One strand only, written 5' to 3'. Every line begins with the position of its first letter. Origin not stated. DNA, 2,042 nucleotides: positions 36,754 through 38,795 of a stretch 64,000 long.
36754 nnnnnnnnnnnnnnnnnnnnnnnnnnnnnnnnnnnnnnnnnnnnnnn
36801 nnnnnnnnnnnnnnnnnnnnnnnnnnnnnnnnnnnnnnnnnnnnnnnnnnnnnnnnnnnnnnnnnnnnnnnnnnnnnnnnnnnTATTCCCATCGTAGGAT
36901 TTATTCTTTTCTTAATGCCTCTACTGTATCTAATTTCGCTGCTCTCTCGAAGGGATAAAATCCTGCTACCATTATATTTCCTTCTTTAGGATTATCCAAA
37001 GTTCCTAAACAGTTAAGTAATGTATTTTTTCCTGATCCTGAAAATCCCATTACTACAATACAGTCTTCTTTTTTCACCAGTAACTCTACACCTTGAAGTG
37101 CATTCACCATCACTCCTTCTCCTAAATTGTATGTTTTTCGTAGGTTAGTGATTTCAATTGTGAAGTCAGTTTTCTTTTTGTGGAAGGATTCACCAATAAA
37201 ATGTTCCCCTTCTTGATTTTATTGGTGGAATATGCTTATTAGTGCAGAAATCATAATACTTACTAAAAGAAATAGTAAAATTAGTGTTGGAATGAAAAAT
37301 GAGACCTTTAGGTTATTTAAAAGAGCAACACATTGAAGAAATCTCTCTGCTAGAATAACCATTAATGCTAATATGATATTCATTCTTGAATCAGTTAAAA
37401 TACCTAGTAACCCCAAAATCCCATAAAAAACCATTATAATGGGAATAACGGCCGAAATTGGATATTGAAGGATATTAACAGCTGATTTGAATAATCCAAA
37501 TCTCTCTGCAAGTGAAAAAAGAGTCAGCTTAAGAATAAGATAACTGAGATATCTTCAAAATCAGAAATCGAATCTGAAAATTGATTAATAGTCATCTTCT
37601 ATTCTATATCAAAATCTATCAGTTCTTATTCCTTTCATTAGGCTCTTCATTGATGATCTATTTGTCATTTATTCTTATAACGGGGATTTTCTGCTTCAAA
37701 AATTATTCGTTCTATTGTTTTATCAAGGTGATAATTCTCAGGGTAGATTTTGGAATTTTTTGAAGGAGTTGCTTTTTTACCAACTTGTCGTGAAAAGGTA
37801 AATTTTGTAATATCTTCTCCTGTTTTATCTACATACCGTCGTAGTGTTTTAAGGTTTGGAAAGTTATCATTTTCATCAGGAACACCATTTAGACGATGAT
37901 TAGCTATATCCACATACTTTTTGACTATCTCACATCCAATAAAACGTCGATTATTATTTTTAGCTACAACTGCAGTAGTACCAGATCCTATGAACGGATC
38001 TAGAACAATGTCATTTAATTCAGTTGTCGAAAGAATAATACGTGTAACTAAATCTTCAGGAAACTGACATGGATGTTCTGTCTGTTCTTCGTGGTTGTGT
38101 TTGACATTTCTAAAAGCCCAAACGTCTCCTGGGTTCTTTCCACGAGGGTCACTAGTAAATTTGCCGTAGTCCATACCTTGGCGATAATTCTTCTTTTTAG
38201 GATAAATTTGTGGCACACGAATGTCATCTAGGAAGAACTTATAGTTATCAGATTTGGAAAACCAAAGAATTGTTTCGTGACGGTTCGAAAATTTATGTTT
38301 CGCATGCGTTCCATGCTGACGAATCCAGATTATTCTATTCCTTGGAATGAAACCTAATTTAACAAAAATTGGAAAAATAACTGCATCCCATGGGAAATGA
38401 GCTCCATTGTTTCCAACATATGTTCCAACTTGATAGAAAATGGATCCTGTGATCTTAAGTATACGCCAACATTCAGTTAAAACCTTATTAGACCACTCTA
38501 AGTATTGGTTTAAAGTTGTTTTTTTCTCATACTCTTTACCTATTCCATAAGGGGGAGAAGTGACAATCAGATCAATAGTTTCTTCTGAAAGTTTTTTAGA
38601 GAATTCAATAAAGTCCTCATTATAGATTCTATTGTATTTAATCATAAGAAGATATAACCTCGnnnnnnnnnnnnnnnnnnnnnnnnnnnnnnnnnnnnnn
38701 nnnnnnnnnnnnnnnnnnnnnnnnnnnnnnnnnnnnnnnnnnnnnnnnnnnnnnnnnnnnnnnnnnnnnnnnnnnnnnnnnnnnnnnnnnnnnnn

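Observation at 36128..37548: Ras-like small GTPase gene abutting decayed ABC transporter genes: a rearrangement scar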

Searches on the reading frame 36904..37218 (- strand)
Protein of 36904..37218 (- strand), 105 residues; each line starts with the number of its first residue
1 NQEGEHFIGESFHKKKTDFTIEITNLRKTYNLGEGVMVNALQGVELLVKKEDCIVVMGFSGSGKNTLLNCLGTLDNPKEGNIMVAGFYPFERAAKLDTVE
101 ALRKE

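Call 21: search_protein_families(library=pfam, proteins=[window:36904-37218:-], max_evalue=10)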
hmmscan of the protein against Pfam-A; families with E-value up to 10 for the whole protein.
seq(105 aa): 8 families
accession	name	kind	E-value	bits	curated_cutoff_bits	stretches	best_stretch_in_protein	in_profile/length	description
PF00005.33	ABC_tran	-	8.9e-07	30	25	1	41-86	1-46/137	ABC transporter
PF03193.22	RsgA_GTPase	-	0.01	16.1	30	1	47-73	103-128/174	RsgA GTPase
PF13555.12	AAA_29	-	0.014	15.6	27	1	44-74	15-45/61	P-loop containing region of AAA domain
PF00437.27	T2SSE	-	0.015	14.4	24.9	1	45-84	136-175/370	Type II/IV secretion system protein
PF02492.25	cobW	-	0.031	14.3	20.7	1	54-75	3-23/180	CobW/HypB/UreG, nucleotide-binding domain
PF13401.12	AAA_22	-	0.038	14.8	27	1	50-76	4-30/130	AAA domain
PF20720.3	nSTAND3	-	0.15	12.2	27.2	1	40-71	6-37/155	Novel STAND NTPase 3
PF20703.3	nSTAND1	-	0.24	11.4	27.1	1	48-70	30-52/379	Novel STAND NTPase 1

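Call 24: find_homologous_proteins(query=window:36904-37203:-, max_evalue=0.001)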
Query seq(100 aa) (100 aa): 1 proteins with E <= 0.001 among 3 candidates.
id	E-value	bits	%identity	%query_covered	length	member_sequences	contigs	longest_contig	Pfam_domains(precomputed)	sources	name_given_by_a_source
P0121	9.5e-37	143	100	69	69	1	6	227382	PF00005.34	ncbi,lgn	ncbi:MAG: ATP-binding cassette domain-containing protein [Promethearchaeota archaeon]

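Call 26: search_solved_structures(query=window:36904-37203:-, max_evalue=10, show_alignments=3)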
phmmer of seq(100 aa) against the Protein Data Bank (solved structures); distinct sequences matched with E-value up to 10: 344 (the best 60 are shown).
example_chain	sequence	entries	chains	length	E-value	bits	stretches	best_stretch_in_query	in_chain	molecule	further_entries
9ugg_A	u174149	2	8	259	1.4e-12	51.2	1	16-84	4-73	Lantibiotic ABC transporter ATP-binding protein PsdA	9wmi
5gko_A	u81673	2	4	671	4.6e-12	49.6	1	11-81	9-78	Macrolide export ATP-binding/permease protein MacB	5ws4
1f3o_A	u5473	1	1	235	1.1e-11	48.4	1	16-80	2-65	HYPOTHETICAL ABC TRANSPORTER ATP-BINDING PROTEIN MJ0796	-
1l2t_A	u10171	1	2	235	1.1e-11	48.4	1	16-80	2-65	Hypothetical ABC transporter ATP-binding protein MJ0796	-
3tif_A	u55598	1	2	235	1.4e-11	48.1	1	16-80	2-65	Uncharacterized ABC transporter ATP-binding protein MJ0796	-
5nik_J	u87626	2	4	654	3.7e-09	40.3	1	16-82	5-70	Macrolide export ATP-binding/permease protein MacB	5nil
9oe1_A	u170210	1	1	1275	4.2e-09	40.1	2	33-79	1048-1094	ATP-binding cassette, sub-family B (MDR/TAP), member 4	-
9ody_A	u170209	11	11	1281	4.2e-09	40.1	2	33-79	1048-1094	ATP-binding cassette, sub-family B (MDR/TAP), member 4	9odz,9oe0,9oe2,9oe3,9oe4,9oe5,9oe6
6s7p_A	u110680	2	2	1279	1.1e-08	38.8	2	17-81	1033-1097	Phosphatidylcholine translocator ABCB4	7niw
7niu_A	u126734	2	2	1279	1.1e-08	38.8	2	17-81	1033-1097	Isoform 2 of Phosphatidylcholine translocator ABCB4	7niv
9ge6_B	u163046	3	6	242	1.1e-08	38.7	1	14-81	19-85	Uncharacterized ABC transporter ATP-binding protein YbbA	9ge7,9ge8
6fn1_A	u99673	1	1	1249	2e-08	37.9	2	32-81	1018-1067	Human-mouse chimeric ABCB1 (ABCBHM)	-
5lj9_A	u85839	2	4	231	2.1e-08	37.8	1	16-82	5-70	Macrolide export ATP-binding/permease protein MacB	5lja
6fn4_A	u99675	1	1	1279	2.2e-08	37.8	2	32-81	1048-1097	Apo form of Human-mouse chimeric ABCB1 (ABCB1HM) in complex with Antigen binding fragment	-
7zk9_A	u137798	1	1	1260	4.8e-08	36.7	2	32-81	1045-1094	ATP-dependent translocase ABCB1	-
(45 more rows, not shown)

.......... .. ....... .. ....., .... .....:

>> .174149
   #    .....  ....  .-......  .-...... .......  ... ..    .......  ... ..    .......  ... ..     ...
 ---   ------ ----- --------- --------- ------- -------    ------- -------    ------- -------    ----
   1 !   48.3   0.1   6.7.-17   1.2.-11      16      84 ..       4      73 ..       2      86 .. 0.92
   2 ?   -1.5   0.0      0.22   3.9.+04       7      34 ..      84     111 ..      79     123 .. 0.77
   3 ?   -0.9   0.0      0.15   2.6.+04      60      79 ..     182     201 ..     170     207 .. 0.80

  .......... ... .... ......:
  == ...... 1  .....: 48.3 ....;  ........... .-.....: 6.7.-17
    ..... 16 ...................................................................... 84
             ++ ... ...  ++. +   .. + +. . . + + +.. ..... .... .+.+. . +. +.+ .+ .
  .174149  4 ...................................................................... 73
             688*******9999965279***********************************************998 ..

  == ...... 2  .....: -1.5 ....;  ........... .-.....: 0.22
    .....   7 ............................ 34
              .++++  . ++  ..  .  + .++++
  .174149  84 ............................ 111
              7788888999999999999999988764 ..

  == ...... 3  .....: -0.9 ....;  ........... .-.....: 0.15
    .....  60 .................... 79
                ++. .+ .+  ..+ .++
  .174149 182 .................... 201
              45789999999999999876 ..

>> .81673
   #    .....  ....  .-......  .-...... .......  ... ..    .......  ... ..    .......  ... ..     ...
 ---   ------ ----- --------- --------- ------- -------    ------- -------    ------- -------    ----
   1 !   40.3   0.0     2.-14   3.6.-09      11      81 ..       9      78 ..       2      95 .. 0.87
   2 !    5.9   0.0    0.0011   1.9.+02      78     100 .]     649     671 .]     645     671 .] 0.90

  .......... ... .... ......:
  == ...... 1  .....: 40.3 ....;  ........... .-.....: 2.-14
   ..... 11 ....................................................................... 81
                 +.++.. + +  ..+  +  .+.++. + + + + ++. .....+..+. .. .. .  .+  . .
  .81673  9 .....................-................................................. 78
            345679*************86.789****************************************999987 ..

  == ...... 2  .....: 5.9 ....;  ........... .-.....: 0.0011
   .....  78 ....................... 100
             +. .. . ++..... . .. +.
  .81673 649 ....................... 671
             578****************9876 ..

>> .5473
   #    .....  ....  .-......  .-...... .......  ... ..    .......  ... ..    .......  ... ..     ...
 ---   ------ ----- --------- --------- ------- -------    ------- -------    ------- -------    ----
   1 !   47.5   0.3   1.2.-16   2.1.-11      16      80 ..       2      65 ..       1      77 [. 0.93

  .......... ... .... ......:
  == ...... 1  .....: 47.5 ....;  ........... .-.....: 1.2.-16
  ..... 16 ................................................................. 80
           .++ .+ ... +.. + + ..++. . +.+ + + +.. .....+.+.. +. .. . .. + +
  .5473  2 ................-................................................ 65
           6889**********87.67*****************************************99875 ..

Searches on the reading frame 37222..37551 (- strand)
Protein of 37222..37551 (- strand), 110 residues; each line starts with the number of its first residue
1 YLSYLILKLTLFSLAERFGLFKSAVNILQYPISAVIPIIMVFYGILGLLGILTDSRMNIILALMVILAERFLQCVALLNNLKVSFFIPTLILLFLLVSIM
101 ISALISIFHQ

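Call 21: search_protein_families(library=pfam, proteins=[window:37222-37551:-], max_evalue=10)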
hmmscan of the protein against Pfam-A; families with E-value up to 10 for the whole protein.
seq(110 aa): 1 family
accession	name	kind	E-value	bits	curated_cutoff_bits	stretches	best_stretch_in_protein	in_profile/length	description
PF11833.13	CPP1-like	-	1.2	9.2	28.4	1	22-105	81-161/196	Protein CHAPERONE-LIKE PROTEIN OF POR1-like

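Call 27: search_solved_structures(query=window:37222-37551:-, max_evalue=10, show_alignments=4)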
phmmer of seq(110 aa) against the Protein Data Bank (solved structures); distinct sequences matched with E-value up to 10: 1.
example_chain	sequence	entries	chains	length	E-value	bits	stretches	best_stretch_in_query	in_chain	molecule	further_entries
3rmi_A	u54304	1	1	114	1.3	13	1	43-90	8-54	Chorismate mutase protein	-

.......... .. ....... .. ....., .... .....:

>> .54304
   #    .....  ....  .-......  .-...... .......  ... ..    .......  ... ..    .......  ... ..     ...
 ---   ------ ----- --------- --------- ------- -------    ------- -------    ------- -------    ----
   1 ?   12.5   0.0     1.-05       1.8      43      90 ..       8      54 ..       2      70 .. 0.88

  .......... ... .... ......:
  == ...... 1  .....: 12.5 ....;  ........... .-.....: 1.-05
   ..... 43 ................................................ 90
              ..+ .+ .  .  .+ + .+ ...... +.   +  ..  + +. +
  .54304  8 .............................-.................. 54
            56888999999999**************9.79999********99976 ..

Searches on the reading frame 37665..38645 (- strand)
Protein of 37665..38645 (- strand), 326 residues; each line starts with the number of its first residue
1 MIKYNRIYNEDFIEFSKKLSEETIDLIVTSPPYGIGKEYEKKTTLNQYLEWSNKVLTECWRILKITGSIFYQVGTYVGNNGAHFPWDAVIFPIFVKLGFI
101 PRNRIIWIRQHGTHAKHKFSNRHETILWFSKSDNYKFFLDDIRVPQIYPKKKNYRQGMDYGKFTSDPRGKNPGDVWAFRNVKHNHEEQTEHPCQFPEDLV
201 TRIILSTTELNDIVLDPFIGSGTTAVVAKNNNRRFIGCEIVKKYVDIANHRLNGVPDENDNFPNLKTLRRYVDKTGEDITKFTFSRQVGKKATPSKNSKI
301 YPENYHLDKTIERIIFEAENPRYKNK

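Call 7: search_protein_families(library=pfam, proteins=[window:37665-38645:-], max_evalue=0.1)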
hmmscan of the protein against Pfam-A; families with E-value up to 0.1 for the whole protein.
window:37665-38645:- (326 aa): 3 families
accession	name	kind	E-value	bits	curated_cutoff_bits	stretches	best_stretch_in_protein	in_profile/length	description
PF01555.25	N6_N4_Mtase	-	1.7e-64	218.3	26.7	1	24-249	1-220/221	DNA methylase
PF01170.24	UPF0020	-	0.00071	19.8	22.3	0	18-58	114-158/197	RMKL-like, methyltransferase domain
PF09445.16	Methyltransf_15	-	0.0022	18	22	0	15-46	61-93/165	RNA cap guanine-N2 methyltransferase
